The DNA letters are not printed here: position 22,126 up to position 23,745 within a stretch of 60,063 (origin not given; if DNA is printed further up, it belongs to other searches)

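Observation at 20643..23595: STAND-like NTPase + coiled-coil 2-TM protein + HDOD protein: compact uncharacterised operon wedged between two sugar-metabolism units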

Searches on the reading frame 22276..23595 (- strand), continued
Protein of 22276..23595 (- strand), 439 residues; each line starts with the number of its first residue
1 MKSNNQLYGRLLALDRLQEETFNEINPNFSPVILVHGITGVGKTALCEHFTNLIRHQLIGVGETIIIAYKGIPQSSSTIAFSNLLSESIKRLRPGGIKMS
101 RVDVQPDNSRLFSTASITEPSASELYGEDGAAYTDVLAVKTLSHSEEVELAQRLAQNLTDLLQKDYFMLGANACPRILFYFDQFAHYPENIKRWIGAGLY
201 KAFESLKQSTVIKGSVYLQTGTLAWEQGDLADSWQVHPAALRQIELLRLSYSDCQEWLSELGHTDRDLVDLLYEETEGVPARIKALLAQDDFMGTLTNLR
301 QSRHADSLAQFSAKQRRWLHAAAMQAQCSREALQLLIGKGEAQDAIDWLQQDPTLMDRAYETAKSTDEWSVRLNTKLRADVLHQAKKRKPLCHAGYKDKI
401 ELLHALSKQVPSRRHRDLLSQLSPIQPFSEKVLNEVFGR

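Call 44: find_encoding_contigs(protein=P0100, flank=8000, max_places=2)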
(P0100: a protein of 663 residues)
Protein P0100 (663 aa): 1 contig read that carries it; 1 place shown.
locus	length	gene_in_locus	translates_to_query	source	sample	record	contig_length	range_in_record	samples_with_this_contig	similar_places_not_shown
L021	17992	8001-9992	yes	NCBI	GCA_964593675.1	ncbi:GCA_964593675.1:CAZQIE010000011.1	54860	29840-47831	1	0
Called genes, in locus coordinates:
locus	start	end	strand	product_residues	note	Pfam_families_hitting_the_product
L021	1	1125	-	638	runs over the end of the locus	PF00890:FAD_binding_2, PF01266:DAO (weak), PF02910:Succ_DH_flav_C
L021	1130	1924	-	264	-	-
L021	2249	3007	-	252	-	PF00702:Hydrolase, PF12710:HAD (weak), PF13419:HAD_2, PF13242:Hydrolase_like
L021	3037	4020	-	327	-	-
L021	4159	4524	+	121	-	PF12643:MazG-like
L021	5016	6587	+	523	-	PF00478:IMPDH, PF00571:CBS (faint)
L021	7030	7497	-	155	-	-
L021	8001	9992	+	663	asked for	PF13191:AAA_16 (faint)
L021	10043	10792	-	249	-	-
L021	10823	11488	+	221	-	PF04127:DFP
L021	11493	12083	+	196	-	PF09835:DUF2062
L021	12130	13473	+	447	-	PF07075:NamZ_N, PF20732:NamZ_C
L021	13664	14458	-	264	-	PF14237:GYF_2 (weak)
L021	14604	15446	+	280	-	PF02569:Pantoate_ligase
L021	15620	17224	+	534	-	PF00890:FAD_binding_2, PF01266:DAO, PF03486:HI0933_like (faint), PF07992:Pyr_redox_2 (weak), PF02910:Succ_DH_flav_C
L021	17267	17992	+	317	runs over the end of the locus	PF02558:ApbA, PF08546:ApbA_C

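Call 46: search_protein_families(library=pfam, proteins=[L019:4383-5435:+, L020:3562-4704:-, L021:10043-10792:-, L021:7030-7497:-, L018:6069-7718:+, L018:7684-7950:+, L018:9915-10832:+, L006:3288-3467:+, L006:3591-3845:+], max_evalue=0.01)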
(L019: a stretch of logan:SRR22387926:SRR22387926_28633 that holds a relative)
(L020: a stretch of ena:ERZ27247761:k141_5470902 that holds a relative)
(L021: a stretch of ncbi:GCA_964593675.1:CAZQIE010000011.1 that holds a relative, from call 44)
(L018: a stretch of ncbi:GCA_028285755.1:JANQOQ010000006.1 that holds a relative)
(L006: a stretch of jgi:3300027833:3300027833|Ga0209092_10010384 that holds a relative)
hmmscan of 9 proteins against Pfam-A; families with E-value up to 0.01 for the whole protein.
L019:4383-5435:+ (350 aa): 2 families
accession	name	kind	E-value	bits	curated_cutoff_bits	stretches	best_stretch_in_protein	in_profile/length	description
PF07719.23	TPR_2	-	6e-05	23.3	27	0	166-189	4-27/34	Tetratricopeptide repeat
PF12895.13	ANAPC3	-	0.00025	21.7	27.2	0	144-189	3-49/82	Anaphase-promoting complex, cyclosome, subunit 3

L020:3562-4704:- (380 aa): 0 families

L021:10043-10792:- (249 aa): 1 family
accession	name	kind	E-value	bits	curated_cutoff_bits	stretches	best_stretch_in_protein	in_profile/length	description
PF04279.20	IspA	-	0.0092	16.6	28.7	0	69-135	38-105/176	Intracellular septation protein A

L021:7030-7497:- (155 aa): 0 families

L018:6069-7718:+ (549 aa): 1 family
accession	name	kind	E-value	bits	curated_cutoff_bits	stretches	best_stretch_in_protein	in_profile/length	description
PF12689.13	Acid_PPase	-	0.0046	17.3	27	1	189-311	4-141/169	Acid Phosphatase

L018:7684-7950:+ (88 aa): 2 families
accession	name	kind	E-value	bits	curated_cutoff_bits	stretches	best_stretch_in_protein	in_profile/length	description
PF00550.31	PP-binding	-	0.00021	21.9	20.8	1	42-80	29-67/67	Phosphopantetheine attachment site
PF23297.2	ACP_SdgA_C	-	0.00075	20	27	1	4-86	4-85/95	Highly reducing polyketide synthase sdgA, C-terminal ACP domain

L018:9915-10832:+ (305 aa): 1 family
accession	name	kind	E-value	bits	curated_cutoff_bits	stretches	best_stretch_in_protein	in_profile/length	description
PF08668.18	HDOD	-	3.8e-36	124.9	22.9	1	33-223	9-196/196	HDOD domain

L006:3288-3467:+ (59 aa): 0 families

L006:3591-3845:+ (84 aa): 0 families

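Call 47: find_homologous_proteins(query=A2, max_evalue=0.00001)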
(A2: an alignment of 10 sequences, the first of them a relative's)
Query A2 (10 sequences) (634 aa, profile of the alignment): 6 proteins with E <= 0.00001 among 8000 candidates.
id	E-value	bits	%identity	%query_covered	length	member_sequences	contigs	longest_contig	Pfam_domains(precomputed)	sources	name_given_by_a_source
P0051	1.7e-206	706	100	100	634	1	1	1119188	PF01637.25,PF13191.13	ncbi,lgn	-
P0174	5.5e-27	113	34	8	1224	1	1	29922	PF25060.1,PF13414.13,PF23558.2,PF08238.19,PF13191.13,PF13374.13,PF25068.3,PF00515.35,PF13424.13,PF13429.13,PF22883.2,PF07719.24,PF13174.13,PF20308.5,PF13431.13,PF23914.2,PF07720.19,PF23300.4,PF13176.13,PF13428.13,PF25064.2,PF14559.13,PF13371.13,PF12895.14,PF21033.5,PF13432.13,PF06552.19,PF13181.13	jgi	jgi:tetratricopeptide (TPR) repeat protein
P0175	5.9e-13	66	30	5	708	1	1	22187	PF13401.13,PF20703.4,PF13191.13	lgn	-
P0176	4.0e-9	54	20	25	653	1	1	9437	PF00486.35,PF13191.13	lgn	-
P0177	4.1e-9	54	29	16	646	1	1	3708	PF00486.35,PF13401.13,PF13191.13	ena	-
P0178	2.7e-6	44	49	7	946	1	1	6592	PF13414.13,PF07693.21,PF13176.13,PF24885.2,PF13428.13,PF13191.13,PF13374.13,PF14559.13,PF17874.8,PF00515.35,PF13424.13,PF14938.13,PF13432.13,PF13181.13,PF07719.24,PF13174.13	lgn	-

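Call 73: predict_structure(alignment_id=A2)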
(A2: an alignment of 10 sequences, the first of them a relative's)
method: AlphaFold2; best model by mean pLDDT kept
length: 634 residues; sequences in the alignment: 10
mean_pLDDT: 81.6   pTM: 0.48
mean pLDDT of the five models: 81.6, 81.3, 79.6, 78.3, 77.8
residues with pLDDT >= 90: 227; 70-90: 292; 50-70: 80; < 50: 35
segments of 3 or more residues with pLDDT < 50: 1-3, 505-518, 564-576
pLDDT, mean of each block of 10 residues (from residue 1): 58 88 64 86 89 86 82 82 90 85 72 65 77 63 85 84 84 72 85 63 66 88 80 82 86 75 85 93 95 92 92 92 92 93 93 95 95 92 90 90 93 89 94 89 82 90 94 94 93 85 50 41 69 77 69 74 49 48 71 89 93 94 86 72
secondary structure, 60 per line:
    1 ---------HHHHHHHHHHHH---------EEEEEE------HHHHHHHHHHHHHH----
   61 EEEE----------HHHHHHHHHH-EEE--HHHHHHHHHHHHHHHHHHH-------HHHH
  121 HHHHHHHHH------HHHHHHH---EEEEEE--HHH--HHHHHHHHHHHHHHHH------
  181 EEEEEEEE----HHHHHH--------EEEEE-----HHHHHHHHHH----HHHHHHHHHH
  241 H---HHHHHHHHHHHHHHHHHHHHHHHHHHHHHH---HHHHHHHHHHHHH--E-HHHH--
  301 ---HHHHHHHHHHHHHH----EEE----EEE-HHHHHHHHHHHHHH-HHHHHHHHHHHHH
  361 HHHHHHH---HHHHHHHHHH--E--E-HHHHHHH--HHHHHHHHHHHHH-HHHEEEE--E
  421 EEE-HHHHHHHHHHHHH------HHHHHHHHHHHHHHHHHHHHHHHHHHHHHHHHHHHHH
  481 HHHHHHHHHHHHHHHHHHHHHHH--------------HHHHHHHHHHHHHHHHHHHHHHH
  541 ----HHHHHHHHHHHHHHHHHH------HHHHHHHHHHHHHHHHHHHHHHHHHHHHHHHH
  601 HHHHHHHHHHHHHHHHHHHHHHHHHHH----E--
elements in order: H10-21 E31-36 H43-56 E61-64 H75-84 E86-88 H91-109 H117-129 H136-142 E146-151 H159-174 E181-188 H193-198 E207-211 H217-226 H231-241 H245-274 H278-290 H295-298 H304-317 E322-324 E329-331 H333-346 H348-367 H371-380 H388-394 H397-409 E414-417 E420-423 H425-437 H444-503 H518-540 H545-562 H569-627

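Call 77: fold_search(model_id=the predicted structure, library=pdb)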
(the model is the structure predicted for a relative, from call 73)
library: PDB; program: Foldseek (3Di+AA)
matches with E <= 10: 929; with E <= 0.001: 57
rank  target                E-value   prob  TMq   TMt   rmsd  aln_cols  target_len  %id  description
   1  1fnn_A                7.3e-07  1.00  0.25  0.39  19.0       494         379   14  CRYSTAL STRUCTURE OF CDC6P FROM PYROBACULUM AEROPHILUM (released 2000-10-04)
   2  9gjp_E                8.4e-07  1.00  0.23  0.33  23.2       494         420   12  OCCM maturation intermediate stalled with an Arginine Finger mutation in Mcm5: Conformer 2 (released 2025-03-05)
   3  9bcx_F                1.2e-06  1.00  0.23  0.34  22.9       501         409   11  Cryo-EM structure of the S. cerevisiae ORC-Cdc6-Mcm2-7-DNA complex with a fully closed Mcm2-Mcm5 DNA entry gate (released 2025-01-01)
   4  9gjw_E                2.2e-06  1.00  0.25  0.36  21.6       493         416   13  OCCM maturation intermediate stalled with an Arginine Finger mutation in Mcm2 (released 2025-03-05)
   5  7tji_E                2.4e-06  1.00  0.24  0.33  22.0       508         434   11  S. cerevisiae ORC bound to 84 bp ARS1 DNA and Cdc6 (state 2) with flexible Orc6 N-terminal domain (released 2022-10-05)
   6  2qen                  3.4e-06  1.00  0.25  0.41  21.1       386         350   13  The walker-type atpase paby2304 of pyrococcus abyssi (released 2008-07-01)
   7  7jgr_A                3.9e-06  1.00  0.27  0.41  13.1       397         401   12  Structure of Drosophila ORC bound to DNA (84 bp) and Cdc6 (released 2020-09-09)
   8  7tjk_E                4.5e-06  1.00  0.24  0.33  22.4       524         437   11  S. cerevisiae ORC bound to 84 bp ARS1 DNA and Cdc6 (state 2) with docked Orc6 N-terminal domain (released 2022-10-05)
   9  8zp5_E                5.0e-06  1.00  0.24  0.33  22.4       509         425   11  Cryo-EM structure of origin recognition complex (Orc5 basic patch mutations) with ARS1 DNA bound (released 2025-04-16)
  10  7tjj_E                5.5e-06  1.00  0.24  0.33  22.2       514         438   11  S. cerevisiae ORC bound to 84 bp ARS1 DNA and Cdc6 (state 1) with docked Orc6 N-terminal domain (released 2022-10-05)
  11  7jpo_D                5.5e-06  1.00  0.21  0.30  21.9       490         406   14  ORC-O1AAA: Human Origin Recognition Complex (ORC) with dynamic/unresolved ORC2 WH (released 2020-09-02)
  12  7tjf_E                6.4e-06  1.00  0.24  0.32  22.3       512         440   11  S. cerevisiae ORC bound to 84 bp ARS1 DNA (released 2023-01-18)
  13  7tjf_A                7.0e-06  1.00  0.27  0.35  12.1       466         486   10  S. cerevisiae ORC bound to 84 bp ARS1 DNA (released 2023-01-18)
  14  7jk6_A                7.0e-06  1.00  0.26  0.42  13.3       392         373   12  Structure of Drosophila ORC in the active conformation (released 2020-09-09)
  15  2qby_A                8.5e-06  1.00  0.27  0.44  17.9       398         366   11  Crystal structure of a heterodimer of Cdc6/Orc1 initiators bound to origin DNA (from S. solfataricus) (released 2007-09-11)
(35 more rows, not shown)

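Call 79: search_protein_families(library=padloc, proteins=[P0051, P0048, P0054, P0100, P0062, P0058, P0076, P0011, P0013, P0014], max_evalue=0.01)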
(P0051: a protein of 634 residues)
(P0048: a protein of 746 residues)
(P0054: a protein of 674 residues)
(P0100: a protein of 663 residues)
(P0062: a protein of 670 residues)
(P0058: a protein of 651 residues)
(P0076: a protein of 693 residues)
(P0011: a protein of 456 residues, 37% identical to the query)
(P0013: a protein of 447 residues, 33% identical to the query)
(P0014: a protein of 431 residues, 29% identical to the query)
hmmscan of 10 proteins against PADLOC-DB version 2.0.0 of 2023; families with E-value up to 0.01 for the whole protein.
P0051 (634 aa): 3 families
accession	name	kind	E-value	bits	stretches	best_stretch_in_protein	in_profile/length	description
PDLC04984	PDC-S27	-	4.1e-07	27.2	1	5-98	3-87/474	-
PDLC04985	PDC-S27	-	0.00071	16.6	1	1-63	1-56/484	-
PDLC04140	mad8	-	0.002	15.7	1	33-88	30-76/314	mads_8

P0048 (746 aa): 3 families
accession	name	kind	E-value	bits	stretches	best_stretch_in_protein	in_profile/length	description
PDLC04140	mad8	-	0.00032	18.3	1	31-194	28-140/314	mads_8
PDLC03819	RTasSLATT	-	0.00075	17.3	1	631-743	36-122/176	DRT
PDLC02911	VakA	-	0.0033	16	1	30-122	2-83/163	-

P0054 (674 aa): 0 families

P0100 (663 aa): 1 family
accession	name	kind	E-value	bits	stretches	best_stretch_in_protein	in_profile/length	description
PDLC03841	LeoBC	-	0.00075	16.7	1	472-651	376-560/601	-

P0062 (670 aa): 0 families

P0058 (651 aa): 0 families

P0076 (693 aa): 1 family
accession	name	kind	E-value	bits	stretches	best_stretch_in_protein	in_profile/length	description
PDLC04140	mad8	-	0.0003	18.4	1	29-156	26-135/314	mads_8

P0011 (456 aa): 0 families

P0013 (447 aa): 1 family
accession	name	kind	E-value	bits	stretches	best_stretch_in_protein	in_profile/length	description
PDLC04140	mad8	-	0.0081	13.7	0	44-103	28-76/314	mads_8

P0014 (431 aa): 0 families

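Call 84: find_encoding_contigs(protein=P0094, flank=8000, max_places=4)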
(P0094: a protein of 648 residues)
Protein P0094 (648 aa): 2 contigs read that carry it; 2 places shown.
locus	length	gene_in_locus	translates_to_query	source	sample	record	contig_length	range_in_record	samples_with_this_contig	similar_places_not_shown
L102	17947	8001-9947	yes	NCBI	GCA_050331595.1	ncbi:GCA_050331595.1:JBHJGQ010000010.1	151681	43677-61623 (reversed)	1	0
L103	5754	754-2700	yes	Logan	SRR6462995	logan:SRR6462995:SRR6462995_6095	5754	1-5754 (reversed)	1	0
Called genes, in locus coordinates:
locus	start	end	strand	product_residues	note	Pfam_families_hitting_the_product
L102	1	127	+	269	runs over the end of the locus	PF13144:ChapFlgA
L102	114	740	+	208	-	PF02107:FlgH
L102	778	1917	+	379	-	PF02119:FlgI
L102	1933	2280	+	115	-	PF10135:Rod-binding (weak)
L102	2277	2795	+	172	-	PF05130:FlgN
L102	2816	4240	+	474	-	PF22638:FlgK_D1, PF06429:Flg_bbr_C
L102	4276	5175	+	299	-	PF00669:Flagellin_N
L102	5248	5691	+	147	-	PF02623:FliW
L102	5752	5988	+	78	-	PF02599:CsrA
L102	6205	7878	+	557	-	PF11845:Tll0287-like, PF00015:MCPsignal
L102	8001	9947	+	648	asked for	-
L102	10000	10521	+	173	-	PF03975:CheD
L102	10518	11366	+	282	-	PF08668:HDOD, PF01966:HD (weak)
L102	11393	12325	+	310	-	PF08668:HDOD, PF01966:HD (weak)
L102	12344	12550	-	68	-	-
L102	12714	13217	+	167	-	PF01584:CheW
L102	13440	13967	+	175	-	-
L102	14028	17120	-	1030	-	PF00989:PAS, PF13188:PAS_8 (weak), PF08447:PAS_3, PF08448:PAS_4, PF13426:PAS_9, PF00512:HisKA, PF02518:HATPase_c, PF00072:Response_reg, +1 more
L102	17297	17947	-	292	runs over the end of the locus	-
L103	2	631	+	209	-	?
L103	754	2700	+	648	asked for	-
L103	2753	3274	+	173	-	PF03975:CheD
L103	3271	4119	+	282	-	PF08668:HDOD, PF01966:HD (weak)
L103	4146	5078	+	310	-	PF08668:HDOD, PF01966:HD (weak)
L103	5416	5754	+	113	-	?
